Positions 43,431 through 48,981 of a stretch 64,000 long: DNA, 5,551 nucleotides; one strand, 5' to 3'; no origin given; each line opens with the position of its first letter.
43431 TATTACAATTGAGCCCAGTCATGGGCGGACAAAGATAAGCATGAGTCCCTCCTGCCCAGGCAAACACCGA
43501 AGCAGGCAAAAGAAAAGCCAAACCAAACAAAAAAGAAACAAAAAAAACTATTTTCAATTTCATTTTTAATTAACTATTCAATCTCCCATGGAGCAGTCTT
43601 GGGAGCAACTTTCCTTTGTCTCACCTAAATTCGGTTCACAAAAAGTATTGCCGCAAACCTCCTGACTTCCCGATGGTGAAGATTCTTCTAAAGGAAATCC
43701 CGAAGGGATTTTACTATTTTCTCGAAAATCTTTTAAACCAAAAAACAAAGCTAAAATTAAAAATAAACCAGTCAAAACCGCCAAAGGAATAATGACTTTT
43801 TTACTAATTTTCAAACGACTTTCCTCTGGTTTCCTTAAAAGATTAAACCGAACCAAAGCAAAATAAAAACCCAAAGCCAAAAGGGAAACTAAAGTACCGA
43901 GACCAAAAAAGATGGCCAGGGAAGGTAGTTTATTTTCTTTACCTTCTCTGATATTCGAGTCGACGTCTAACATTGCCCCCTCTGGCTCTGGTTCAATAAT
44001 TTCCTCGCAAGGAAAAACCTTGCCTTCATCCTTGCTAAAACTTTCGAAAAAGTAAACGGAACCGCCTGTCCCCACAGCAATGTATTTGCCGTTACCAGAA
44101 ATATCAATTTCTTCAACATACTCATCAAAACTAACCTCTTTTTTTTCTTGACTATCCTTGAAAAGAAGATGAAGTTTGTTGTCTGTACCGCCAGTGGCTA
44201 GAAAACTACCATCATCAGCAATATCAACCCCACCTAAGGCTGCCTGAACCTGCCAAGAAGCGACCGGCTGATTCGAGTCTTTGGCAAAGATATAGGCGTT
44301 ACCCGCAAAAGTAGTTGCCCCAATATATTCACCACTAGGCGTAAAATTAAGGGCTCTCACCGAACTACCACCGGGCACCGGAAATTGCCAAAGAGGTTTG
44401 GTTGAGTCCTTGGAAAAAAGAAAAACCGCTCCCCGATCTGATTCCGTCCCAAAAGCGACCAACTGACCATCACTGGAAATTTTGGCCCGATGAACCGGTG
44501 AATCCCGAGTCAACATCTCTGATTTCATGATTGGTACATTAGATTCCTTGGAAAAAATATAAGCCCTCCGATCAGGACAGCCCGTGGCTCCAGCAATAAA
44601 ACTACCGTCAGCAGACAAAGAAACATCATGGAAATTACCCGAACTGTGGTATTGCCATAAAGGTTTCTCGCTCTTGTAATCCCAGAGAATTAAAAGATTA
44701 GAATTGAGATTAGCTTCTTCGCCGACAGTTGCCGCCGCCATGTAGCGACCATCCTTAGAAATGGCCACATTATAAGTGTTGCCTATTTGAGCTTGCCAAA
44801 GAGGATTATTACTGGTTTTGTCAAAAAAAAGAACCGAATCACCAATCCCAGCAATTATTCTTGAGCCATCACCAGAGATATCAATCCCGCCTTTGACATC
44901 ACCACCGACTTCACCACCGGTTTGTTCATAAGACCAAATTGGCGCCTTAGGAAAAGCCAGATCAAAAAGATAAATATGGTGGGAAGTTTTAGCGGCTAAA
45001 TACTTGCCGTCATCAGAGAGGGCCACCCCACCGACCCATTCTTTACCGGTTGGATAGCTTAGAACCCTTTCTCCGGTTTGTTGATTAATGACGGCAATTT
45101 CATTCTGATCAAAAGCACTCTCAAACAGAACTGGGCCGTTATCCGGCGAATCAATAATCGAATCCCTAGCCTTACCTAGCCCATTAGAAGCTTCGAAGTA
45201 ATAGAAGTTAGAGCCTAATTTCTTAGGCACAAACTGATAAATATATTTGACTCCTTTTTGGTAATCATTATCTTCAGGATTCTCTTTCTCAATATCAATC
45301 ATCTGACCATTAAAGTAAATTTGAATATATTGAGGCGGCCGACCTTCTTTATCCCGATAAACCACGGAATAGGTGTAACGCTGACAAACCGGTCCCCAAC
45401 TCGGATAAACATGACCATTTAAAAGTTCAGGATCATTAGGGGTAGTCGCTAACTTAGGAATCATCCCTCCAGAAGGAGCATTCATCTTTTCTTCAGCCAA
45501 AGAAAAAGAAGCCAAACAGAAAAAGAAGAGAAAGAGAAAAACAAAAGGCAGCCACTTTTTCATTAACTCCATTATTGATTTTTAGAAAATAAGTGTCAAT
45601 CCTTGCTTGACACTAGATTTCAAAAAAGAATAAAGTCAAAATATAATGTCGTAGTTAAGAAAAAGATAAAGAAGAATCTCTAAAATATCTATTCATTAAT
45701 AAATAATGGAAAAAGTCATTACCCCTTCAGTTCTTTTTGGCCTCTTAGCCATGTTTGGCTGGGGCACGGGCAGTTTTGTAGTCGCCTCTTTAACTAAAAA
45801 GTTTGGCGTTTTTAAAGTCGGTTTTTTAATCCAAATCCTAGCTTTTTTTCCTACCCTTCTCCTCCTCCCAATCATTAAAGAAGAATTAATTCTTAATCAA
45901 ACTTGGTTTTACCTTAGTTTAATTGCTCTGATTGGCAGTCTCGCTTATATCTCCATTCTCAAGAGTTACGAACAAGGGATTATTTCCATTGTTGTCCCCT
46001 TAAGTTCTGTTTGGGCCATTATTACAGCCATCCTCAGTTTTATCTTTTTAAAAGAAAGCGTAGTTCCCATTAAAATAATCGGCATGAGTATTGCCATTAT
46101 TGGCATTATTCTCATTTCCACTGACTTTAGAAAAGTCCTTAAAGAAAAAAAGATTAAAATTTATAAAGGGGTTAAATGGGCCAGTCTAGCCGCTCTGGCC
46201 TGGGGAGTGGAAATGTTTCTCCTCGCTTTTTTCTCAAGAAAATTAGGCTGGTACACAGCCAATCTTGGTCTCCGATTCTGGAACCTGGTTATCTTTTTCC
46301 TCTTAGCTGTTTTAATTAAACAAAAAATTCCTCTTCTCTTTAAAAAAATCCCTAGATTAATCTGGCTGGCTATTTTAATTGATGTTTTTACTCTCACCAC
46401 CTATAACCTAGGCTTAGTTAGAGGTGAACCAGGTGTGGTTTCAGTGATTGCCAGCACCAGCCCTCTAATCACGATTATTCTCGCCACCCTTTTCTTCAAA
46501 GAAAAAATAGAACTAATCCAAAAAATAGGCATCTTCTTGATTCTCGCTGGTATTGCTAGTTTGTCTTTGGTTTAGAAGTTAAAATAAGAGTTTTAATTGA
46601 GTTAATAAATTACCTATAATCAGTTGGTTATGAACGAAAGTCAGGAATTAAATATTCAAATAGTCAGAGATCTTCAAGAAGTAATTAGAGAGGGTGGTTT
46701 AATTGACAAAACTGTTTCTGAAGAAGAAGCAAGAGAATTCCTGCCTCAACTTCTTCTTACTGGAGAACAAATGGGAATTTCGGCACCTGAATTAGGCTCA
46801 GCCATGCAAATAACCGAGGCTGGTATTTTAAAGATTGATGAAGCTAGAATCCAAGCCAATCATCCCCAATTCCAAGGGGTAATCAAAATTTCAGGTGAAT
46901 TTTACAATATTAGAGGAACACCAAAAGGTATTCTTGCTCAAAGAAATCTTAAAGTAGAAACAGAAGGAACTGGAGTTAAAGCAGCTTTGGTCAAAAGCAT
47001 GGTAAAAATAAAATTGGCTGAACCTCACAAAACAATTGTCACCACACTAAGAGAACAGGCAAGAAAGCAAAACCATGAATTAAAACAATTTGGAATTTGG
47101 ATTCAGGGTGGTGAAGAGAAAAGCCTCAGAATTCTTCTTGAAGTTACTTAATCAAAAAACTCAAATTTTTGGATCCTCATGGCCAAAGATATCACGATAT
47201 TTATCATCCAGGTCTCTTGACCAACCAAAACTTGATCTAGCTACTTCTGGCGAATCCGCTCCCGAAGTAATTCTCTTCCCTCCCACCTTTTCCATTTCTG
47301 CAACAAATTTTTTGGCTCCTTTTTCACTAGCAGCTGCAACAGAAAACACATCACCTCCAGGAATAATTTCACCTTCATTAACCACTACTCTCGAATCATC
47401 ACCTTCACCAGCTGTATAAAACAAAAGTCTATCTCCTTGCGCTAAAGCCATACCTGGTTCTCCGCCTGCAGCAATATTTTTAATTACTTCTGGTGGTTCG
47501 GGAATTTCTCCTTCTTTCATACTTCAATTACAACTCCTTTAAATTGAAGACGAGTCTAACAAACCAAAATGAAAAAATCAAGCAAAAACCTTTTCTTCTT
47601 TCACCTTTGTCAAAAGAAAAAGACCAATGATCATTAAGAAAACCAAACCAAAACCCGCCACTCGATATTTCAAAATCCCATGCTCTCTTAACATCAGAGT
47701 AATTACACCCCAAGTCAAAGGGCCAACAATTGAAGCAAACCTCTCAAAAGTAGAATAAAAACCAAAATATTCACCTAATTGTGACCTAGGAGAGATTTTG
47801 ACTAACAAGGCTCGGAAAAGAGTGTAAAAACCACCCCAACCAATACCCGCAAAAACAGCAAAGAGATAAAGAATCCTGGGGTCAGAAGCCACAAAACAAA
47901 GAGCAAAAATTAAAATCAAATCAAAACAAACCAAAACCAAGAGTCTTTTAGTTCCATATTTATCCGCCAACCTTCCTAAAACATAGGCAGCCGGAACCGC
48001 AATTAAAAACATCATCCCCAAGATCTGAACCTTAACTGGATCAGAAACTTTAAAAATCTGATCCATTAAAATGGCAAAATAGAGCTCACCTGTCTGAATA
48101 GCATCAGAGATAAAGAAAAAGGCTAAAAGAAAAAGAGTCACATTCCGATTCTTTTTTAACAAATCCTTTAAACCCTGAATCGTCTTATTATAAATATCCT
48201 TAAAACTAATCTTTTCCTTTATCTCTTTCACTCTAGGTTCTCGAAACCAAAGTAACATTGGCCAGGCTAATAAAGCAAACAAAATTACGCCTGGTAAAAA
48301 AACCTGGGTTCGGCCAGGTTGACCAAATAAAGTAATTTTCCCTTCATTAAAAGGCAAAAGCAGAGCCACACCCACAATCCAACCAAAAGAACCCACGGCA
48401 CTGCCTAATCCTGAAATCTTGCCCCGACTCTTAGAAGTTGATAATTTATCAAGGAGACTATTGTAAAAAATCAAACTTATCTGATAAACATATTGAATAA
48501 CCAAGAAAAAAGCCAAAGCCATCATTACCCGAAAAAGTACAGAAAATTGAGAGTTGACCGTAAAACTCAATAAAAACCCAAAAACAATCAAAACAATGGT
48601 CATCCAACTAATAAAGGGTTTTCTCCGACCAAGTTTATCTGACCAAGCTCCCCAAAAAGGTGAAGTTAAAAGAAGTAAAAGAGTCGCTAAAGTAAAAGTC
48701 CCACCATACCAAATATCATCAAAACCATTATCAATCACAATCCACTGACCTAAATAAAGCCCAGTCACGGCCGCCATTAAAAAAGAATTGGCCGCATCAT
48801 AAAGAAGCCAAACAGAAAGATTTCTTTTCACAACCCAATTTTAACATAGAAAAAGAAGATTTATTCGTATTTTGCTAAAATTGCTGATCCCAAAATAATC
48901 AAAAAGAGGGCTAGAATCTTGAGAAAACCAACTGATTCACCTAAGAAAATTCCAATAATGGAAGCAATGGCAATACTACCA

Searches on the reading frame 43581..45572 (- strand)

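Call 24: search_protein_families(library=pfam, proteins=[window:43581-45572:-], max_evalue=0.001)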
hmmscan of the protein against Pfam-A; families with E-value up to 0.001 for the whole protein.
window:43581-45572:- (664 aa): 8 families
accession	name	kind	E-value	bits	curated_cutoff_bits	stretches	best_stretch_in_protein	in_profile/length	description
PF23414.1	Beta-prop_EML_2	-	8e-22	78.3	90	2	376-509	15-150/266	Echinoderm microtubule-associated protein second beta-propeller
PF25174.1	Beta-prop_THOC3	-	8.7e-15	54.9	305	2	334-502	68-232/272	THOC3 beta-propeller domain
PF24817.1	WD40_WDHD1_1st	-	2.9e-11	43.5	109.9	0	360-441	181-261/291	WDHD1 first WD40 domain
PF00400.38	WD40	-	4e-11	43.4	27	0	448-469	16-37/39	WD domain, G-beta repeat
PF24807.1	WD40_CDC20-Fz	-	4.7e-11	43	200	1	237-414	21-189/292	CDC20/Fizzy WD40 domain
PF24814.1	WD40_Prp19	-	1.1e-09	38.2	320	1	326-503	22-197/281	Prp19 WD40 domain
PF13360.13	PQQ_2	-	0.00012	22.2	27.6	0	157-396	3-232/233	Outer membrane protein assembly factor BamB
PF12894.13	ANAPC4_WD40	-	0.00098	19.8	22.9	0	370-444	8-80/91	Anaphase-promoting complex subunit 4 WD40 domain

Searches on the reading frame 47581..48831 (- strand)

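Call 24: search_protein_families(library=pfam, proteins=[window:47581-48831:-], max_evalue=0.001)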
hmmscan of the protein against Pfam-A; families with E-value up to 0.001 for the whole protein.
window:47581-48831:- (417 aa): 5 families
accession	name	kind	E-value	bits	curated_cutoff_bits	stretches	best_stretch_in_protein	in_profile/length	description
PF07690.21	MFS_1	-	3.3e-44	151.7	33.4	2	16-371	8-347/347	Major Facilitator Superfamily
PF11700.14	ATG22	-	1.4e-21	77.3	24.1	1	132-414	186-476/482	Vacuole effluxer Atg22 like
PF13347.12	MFS_2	-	8.1e-11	41.5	27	1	41-373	34-376/427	MFS/sugar transport protein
PF12832.13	MFS_1_like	-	1.5e-09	37.9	25.2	1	36-363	30-347/373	MFS_1 like family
PF01306.25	LacY_symp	-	0.00077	18.8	24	1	17-156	21-156/413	LacY proton/sugar symporter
